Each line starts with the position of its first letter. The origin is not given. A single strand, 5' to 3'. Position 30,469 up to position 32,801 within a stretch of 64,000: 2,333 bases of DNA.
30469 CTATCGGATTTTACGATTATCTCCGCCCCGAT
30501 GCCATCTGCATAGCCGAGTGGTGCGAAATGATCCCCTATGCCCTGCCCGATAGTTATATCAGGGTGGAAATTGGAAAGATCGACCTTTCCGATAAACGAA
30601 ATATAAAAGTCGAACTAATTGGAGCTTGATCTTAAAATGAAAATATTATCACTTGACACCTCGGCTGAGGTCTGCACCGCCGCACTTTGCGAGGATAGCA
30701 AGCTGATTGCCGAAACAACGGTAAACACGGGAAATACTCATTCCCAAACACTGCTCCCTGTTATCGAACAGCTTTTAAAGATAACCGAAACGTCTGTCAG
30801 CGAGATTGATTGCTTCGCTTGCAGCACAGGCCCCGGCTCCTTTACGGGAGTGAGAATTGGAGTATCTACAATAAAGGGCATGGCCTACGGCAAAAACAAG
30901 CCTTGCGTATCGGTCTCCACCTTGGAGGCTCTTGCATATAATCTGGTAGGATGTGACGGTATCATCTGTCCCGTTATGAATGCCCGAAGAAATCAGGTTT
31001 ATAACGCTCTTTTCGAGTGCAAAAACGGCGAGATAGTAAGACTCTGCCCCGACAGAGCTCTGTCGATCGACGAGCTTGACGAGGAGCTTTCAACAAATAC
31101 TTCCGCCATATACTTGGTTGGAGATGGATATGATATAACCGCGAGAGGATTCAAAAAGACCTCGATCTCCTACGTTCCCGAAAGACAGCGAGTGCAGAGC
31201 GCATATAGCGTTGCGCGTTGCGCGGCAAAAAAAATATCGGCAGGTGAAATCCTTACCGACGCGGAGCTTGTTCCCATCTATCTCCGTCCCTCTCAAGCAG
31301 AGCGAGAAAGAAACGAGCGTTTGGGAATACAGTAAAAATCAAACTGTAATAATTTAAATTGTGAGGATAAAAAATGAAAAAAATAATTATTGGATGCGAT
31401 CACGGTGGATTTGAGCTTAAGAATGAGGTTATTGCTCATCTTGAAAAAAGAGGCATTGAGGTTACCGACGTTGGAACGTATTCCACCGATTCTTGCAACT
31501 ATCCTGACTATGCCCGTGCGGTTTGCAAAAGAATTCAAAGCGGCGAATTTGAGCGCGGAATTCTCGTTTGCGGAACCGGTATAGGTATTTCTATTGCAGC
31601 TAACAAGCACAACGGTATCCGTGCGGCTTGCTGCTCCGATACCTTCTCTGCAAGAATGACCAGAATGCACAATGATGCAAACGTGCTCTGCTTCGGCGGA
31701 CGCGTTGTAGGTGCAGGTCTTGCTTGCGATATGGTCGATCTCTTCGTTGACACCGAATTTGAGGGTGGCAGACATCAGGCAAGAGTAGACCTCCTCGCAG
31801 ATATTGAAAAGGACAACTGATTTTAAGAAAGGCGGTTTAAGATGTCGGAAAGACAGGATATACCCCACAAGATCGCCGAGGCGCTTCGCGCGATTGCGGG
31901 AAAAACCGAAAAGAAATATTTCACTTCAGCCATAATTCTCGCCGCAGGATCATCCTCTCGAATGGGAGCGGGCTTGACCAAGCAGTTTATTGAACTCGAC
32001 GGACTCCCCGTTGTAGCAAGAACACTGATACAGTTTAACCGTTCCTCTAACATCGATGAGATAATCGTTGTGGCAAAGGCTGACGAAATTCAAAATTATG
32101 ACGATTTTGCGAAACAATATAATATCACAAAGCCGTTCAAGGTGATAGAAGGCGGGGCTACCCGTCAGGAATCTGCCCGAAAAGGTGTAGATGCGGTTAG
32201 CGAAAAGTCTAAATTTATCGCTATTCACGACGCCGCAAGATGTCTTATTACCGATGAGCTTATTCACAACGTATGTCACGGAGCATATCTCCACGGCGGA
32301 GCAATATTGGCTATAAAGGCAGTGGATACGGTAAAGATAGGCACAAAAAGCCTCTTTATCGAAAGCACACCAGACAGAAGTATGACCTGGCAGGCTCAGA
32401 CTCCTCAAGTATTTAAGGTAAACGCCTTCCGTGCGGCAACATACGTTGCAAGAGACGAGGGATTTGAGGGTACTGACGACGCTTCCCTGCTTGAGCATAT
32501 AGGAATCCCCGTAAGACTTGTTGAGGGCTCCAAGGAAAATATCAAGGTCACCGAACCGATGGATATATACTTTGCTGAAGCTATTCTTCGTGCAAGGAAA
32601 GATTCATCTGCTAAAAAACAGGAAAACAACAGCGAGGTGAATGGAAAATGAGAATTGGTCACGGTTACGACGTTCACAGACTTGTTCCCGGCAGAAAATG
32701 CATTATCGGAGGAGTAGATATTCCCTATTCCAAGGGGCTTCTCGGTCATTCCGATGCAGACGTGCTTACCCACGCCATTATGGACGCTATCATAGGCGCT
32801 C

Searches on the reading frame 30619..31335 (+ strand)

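Call 81: search_protein_families(library=pfam, proteins=[window:30619-31335:+], max_evalue=1e-10)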
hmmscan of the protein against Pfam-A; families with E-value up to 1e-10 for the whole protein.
window:30619-31335:+ (238 aa): 1 family
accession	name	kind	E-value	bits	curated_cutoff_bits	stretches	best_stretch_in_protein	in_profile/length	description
PF00814.31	TsaD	-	1.9e-26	93.8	24.8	1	39-154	27-148/264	tRNA N6-adenosine threonylcarbamoyltransferase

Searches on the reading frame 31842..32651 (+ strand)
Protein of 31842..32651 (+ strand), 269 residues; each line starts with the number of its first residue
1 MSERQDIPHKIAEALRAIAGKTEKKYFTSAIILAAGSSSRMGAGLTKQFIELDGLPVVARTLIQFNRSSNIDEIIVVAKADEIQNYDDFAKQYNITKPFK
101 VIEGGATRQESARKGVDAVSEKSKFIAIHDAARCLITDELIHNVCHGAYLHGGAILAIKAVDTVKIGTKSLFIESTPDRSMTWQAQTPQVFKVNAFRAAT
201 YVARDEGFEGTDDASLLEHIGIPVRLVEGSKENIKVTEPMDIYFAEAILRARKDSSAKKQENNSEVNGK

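Call 81: search_protein_families(library=pfam, proteins=[window:31842-32651:+], max_evalue=1e-10)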
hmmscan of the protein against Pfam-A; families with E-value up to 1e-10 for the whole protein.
window:31842-32651:+ (269 aa): 2 families
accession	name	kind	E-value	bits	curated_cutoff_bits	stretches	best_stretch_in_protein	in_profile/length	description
PF01128.25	IspD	-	2.3e-62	211.1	27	1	30-250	3-220/221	2-C-methyl-D-erythritol 4-phosphate cytidylyltransferase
PF12804.13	NTP_transf_3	-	1.8e-11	44.9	27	1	30-157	1-120/160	MobA-like NTP transferase domain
